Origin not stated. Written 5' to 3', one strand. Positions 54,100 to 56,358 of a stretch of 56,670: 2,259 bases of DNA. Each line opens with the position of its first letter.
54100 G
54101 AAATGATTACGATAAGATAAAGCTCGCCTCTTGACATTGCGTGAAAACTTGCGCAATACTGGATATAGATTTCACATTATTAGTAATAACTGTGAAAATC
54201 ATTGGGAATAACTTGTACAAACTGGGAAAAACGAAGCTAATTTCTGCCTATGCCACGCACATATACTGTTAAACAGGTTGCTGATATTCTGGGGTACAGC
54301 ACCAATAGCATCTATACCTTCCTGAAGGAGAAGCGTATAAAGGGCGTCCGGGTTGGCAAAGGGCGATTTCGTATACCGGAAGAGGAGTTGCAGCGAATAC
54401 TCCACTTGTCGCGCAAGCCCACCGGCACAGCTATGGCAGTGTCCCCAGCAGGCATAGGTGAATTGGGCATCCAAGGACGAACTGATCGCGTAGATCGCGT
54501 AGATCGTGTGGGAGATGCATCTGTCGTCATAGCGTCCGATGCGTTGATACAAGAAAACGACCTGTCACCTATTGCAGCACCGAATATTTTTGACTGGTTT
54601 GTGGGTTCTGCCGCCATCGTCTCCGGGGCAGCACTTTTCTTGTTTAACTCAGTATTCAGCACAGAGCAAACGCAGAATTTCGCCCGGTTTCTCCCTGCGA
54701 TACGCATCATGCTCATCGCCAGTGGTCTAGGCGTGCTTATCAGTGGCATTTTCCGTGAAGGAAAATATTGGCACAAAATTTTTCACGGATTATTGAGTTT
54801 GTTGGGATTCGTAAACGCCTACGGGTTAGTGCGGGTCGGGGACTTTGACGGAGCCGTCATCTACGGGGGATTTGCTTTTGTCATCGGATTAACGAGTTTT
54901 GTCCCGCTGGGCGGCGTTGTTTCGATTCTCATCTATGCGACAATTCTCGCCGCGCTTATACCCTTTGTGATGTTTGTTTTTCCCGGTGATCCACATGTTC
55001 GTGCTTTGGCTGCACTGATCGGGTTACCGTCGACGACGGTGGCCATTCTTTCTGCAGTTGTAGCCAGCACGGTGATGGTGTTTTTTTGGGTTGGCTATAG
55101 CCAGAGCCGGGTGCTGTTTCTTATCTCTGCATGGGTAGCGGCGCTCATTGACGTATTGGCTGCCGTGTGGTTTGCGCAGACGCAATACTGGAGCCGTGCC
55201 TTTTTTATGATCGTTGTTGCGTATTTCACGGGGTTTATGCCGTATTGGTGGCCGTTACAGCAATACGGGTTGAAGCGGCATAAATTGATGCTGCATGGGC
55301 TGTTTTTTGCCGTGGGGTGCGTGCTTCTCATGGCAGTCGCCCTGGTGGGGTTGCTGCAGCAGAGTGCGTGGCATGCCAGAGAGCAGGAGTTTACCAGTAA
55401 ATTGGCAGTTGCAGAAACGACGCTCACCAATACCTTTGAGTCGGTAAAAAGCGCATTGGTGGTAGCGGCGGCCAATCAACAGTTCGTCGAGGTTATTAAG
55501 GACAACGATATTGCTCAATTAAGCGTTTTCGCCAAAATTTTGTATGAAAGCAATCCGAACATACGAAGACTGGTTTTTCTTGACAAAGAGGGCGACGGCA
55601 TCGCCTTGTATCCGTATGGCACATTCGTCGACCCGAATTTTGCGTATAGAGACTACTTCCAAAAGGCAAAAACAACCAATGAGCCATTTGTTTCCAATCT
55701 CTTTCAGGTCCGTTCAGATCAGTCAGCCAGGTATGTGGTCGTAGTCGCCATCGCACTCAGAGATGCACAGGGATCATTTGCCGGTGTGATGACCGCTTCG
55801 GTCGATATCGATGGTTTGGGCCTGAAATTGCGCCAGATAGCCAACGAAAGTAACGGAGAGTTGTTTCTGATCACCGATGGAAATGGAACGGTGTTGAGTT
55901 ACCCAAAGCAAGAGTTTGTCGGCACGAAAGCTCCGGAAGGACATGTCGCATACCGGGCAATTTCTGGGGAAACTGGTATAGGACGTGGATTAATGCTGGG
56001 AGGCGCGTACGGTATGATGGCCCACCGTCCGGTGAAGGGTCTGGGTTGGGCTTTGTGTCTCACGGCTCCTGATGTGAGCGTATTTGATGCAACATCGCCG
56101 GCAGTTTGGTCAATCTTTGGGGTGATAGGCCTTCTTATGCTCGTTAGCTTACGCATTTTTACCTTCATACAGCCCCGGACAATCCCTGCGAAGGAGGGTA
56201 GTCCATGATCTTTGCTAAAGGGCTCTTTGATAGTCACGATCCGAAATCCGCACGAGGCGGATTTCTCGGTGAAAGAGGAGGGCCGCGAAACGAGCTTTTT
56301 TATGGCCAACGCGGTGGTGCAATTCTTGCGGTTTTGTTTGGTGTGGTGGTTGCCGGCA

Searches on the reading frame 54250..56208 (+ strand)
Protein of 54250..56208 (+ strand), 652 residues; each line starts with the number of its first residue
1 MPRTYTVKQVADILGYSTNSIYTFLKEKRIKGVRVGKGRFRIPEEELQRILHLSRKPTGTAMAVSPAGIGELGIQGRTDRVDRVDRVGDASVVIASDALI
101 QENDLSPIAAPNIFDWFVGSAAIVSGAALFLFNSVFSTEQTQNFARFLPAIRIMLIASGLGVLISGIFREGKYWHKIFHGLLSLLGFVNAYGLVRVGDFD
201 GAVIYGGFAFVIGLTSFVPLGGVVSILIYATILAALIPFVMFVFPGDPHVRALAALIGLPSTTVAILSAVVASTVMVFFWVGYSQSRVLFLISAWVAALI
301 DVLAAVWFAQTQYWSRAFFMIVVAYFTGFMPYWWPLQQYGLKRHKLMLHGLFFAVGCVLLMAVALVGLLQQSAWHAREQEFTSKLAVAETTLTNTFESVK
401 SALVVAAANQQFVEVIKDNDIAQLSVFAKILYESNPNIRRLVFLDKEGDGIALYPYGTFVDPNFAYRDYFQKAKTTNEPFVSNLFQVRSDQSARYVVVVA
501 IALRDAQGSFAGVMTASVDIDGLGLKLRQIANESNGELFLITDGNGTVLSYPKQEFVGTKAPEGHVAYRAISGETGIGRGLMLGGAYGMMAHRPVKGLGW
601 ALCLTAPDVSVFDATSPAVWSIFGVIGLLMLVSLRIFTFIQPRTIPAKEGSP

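Call 9: search_protein_families(library=pfam, proteins=[window:54250-56208:+], max_evalue=0.01)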
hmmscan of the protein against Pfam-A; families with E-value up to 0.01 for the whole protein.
window:54250-56208:+ (652 aa): 3 families
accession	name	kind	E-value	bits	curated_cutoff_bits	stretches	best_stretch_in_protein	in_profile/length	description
PF02743.24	dCache_1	-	5.2e-24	85.5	45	1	407-603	40-238/240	Cache domain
PF12728.13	HTH_17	-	2.5e-09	37.7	27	1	5-51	2-47/51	Helix-turn-helix domain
PF14827.12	dCache_3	-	0.0027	17.7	25.7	1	374-548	8-169/239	Double sensory domain of two-component sensor kinase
